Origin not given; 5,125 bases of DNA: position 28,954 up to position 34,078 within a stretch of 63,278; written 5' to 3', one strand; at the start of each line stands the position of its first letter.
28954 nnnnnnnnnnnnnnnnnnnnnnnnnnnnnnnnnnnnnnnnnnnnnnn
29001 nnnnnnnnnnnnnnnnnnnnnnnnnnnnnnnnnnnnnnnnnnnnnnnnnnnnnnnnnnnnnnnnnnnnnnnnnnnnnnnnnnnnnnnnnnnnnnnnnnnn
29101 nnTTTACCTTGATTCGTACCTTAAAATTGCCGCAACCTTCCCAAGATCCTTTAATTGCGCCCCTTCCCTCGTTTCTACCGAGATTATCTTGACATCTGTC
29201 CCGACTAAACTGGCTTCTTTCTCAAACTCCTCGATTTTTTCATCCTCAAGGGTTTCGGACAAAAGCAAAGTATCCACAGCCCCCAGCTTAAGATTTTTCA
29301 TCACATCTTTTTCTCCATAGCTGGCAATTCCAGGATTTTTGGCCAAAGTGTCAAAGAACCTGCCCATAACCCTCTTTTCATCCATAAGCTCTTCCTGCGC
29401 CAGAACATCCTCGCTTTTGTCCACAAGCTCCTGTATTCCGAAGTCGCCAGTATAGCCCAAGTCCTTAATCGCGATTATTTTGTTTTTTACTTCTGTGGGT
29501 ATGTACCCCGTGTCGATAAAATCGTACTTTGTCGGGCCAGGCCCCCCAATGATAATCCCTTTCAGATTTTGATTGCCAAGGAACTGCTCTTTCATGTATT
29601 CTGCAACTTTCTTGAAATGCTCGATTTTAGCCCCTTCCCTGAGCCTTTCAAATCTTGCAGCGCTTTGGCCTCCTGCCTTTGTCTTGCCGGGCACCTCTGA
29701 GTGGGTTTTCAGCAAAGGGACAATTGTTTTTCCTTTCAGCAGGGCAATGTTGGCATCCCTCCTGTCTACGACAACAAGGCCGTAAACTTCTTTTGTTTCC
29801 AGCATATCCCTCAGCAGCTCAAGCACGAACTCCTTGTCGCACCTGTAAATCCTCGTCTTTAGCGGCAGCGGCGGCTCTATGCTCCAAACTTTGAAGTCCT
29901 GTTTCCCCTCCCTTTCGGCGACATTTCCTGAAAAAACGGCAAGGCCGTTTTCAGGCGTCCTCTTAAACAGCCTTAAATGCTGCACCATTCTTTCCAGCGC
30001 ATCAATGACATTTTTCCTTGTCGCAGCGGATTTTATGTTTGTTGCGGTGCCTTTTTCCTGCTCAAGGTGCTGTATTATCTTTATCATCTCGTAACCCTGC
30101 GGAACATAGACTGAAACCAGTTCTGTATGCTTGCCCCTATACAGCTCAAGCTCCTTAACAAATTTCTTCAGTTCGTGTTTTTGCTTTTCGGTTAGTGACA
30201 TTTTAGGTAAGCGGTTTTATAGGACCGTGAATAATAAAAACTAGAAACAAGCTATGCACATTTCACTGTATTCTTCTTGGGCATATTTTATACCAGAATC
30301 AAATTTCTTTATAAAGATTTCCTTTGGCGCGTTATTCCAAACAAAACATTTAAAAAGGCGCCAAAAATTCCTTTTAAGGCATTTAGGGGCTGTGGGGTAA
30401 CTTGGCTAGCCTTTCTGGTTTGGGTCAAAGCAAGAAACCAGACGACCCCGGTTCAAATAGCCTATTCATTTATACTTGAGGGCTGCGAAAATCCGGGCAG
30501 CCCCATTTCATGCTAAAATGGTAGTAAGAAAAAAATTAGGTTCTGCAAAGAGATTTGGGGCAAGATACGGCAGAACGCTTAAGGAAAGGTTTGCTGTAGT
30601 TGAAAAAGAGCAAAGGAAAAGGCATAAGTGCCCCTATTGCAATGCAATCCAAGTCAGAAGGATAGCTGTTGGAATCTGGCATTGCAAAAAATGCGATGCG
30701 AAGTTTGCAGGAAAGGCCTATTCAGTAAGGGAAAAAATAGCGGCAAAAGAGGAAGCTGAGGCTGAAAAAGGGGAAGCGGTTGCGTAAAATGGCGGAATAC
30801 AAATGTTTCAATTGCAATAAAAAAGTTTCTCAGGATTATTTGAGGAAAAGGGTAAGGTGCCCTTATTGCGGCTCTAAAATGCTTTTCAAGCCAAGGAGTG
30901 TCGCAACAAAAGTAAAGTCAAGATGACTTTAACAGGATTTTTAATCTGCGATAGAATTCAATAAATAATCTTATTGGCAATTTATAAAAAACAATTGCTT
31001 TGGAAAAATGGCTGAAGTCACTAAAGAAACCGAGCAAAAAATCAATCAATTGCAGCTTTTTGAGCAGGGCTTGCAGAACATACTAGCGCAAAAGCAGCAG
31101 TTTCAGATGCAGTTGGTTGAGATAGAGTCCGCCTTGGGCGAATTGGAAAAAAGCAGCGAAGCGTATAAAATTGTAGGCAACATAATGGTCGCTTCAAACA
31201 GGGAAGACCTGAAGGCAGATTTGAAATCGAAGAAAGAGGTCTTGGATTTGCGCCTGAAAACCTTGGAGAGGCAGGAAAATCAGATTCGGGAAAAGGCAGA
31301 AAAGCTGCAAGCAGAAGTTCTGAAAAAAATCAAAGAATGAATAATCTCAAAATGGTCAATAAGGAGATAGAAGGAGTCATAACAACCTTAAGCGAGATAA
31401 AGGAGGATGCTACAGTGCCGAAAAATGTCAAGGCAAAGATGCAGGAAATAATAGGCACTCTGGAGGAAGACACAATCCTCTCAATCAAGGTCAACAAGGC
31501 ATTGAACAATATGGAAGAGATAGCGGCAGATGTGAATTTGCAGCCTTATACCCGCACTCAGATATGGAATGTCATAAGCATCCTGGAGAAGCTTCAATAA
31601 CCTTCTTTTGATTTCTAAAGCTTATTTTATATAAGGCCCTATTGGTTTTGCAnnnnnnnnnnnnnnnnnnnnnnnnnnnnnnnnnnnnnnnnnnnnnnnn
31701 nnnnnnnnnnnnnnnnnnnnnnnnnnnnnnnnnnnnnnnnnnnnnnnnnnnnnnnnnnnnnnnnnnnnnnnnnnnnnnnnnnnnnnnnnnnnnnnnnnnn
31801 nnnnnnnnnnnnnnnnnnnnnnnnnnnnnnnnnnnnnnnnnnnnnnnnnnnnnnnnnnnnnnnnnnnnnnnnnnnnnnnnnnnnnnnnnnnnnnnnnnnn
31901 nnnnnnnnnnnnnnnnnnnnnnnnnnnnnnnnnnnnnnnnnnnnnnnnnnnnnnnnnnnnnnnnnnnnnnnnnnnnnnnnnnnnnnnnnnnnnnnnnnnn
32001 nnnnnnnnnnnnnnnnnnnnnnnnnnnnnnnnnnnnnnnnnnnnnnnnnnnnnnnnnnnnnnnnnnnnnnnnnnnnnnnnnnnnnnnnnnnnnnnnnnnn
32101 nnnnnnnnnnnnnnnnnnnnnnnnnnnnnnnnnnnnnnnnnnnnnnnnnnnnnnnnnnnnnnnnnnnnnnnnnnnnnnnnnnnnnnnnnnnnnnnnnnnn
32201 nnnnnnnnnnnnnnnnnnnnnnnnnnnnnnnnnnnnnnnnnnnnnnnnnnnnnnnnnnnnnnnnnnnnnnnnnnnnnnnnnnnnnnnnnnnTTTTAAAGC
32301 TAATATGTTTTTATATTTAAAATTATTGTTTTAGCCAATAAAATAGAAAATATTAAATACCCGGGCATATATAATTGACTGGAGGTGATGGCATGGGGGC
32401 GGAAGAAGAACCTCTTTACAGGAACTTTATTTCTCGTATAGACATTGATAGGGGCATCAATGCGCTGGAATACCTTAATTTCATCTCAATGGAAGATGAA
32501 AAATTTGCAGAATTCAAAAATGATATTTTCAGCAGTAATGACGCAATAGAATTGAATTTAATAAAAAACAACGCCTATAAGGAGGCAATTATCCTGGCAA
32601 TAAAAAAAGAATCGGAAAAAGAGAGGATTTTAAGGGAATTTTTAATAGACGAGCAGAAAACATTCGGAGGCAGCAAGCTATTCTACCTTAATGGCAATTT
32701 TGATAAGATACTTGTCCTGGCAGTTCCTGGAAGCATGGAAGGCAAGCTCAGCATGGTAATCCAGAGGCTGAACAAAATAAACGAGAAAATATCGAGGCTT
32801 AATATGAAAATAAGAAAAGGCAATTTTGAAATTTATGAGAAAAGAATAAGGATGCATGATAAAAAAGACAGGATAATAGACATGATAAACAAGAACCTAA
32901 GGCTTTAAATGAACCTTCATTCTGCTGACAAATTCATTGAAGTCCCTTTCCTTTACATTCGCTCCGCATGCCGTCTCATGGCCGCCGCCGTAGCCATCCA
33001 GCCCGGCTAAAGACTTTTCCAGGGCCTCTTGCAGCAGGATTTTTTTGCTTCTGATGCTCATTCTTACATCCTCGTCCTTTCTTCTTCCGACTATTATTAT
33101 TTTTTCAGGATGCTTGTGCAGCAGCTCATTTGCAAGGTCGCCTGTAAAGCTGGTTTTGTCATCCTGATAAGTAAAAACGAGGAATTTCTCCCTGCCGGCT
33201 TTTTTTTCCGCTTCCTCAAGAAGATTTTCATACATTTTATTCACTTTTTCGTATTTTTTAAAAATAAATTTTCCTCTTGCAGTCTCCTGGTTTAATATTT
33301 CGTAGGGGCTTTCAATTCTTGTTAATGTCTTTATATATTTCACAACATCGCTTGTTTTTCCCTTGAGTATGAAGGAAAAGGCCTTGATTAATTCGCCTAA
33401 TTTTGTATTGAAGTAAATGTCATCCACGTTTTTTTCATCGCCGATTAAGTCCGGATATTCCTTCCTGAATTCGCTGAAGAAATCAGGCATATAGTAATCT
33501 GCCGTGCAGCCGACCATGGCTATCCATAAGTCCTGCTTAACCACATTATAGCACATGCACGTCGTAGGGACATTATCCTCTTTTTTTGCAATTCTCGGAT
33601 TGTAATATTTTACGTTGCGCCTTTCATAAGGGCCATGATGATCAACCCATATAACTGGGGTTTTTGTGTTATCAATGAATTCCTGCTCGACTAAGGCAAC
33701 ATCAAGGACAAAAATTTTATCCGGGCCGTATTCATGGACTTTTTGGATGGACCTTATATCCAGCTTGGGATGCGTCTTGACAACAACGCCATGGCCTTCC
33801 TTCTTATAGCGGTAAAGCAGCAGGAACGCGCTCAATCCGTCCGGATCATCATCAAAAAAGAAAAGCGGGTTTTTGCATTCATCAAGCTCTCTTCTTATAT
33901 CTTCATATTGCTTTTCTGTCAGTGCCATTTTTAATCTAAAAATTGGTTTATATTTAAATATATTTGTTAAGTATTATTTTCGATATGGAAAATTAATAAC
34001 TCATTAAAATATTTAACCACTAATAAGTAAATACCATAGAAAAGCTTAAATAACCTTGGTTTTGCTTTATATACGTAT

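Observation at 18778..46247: Five-copy family of ~80-nt pseudoknot elements downstream of genes, with compensatory base changes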

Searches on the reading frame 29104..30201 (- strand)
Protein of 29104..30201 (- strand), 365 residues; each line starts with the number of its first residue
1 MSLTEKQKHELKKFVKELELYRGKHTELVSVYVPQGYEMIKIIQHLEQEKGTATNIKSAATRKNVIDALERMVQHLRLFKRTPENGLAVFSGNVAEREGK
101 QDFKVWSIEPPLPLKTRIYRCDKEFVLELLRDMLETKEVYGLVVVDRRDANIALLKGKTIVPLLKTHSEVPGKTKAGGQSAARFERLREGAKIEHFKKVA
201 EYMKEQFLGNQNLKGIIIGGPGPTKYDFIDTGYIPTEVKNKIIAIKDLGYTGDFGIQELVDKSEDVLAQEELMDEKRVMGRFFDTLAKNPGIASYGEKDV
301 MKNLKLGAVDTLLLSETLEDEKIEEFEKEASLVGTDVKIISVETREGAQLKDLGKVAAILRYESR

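Call 54: search_protein_families(library=pfam, proteins=[window:29104-30201:-], max_evalue=0.001)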
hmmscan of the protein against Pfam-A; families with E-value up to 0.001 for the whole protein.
window:29104-30201:- (365 aa): 5 families
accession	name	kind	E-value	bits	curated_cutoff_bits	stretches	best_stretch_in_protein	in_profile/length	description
PF03464.20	eRF1_2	-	1.7e-36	125.9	27.1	1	140-268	2-132/133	eRF1 domain 2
PF03465.20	eRF1_3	-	2.1e-21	76.9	25.8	1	273-363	2-105/106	eRF1 domain 3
PF03463.20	eRF1_1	-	4.9e-16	59.3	23.8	1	13-134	2-123/123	eRF1 domain 1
PF18854.6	baeRF_family10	-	8e-11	42.8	27.1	1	130-224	6-103/143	Bacterial archaeo-eukaryotic release factor family 10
PF18859.6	acVLRF1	-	2e-10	41.4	27.1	1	143-220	5-81/130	Actinobacteria/chloroflexi VLRF1 release factor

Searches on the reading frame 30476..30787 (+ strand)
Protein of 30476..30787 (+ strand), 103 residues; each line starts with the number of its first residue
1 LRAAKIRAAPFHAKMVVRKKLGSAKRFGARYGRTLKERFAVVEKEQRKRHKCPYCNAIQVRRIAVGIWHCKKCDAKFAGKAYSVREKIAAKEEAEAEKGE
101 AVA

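Call 63: search_protein_families(library=pfam, proteins=[window:30476-30787:+])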
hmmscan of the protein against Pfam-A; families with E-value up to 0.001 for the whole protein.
window:30476-30787:+ (103 aa): 1 family
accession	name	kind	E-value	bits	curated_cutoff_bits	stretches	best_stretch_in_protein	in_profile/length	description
PF01780.25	Ribosomal_L37ae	-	7.9e-24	84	21.9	1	19-89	3-73/85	Ribosomal L37ae protein family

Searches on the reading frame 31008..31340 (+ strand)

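Call 63: search_protein_families(library=pfam, proteins=[window:31008-31340:+])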
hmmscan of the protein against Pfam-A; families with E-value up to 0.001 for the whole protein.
window:31008-31340:+ (110 aa): 1 family
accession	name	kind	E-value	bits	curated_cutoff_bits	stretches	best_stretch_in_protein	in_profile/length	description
PF01920.25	Prefoldin_2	-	7.6e-16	58.4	27.6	1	9-109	1-104/106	Prefoldin subunit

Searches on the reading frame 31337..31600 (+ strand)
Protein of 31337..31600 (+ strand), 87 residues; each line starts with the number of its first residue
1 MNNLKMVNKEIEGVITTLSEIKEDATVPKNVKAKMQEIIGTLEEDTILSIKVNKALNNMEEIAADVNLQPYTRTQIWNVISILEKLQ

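Call 63: search_protein_families(library=pfam, proteins=[window:31337-31600:+])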
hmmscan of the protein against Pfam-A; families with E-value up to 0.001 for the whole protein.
window:31337-31600:+ (87 aa): 1 family
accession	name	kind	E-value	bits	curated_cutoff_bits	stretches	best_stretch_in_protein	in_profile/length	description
PF03685.18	UPF0147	-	8.1e-19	67.9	23.6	1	8-86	2-81/81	Uncharacterised protein family (UPF0147)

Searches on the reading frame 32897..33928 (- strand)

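Call 54: search_protein_families(library=pfam, proteins=[window:32897-33928:-], max_evalue=0.001)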
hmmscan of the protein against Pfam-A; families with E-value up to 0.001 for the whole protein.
window:32897-33928:- (343 aa): 2 families
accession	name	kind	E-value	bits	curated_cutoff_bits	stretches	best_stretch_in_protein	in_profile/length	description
PF02272.25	DHHA1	-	9.4e-12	45.7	25.9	1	259-338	15-97/102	DHHA1 domain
PF01368.27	DHH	-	4e-06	27.5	28.1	1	26-129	7-101/125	DHH family, N-terminal domain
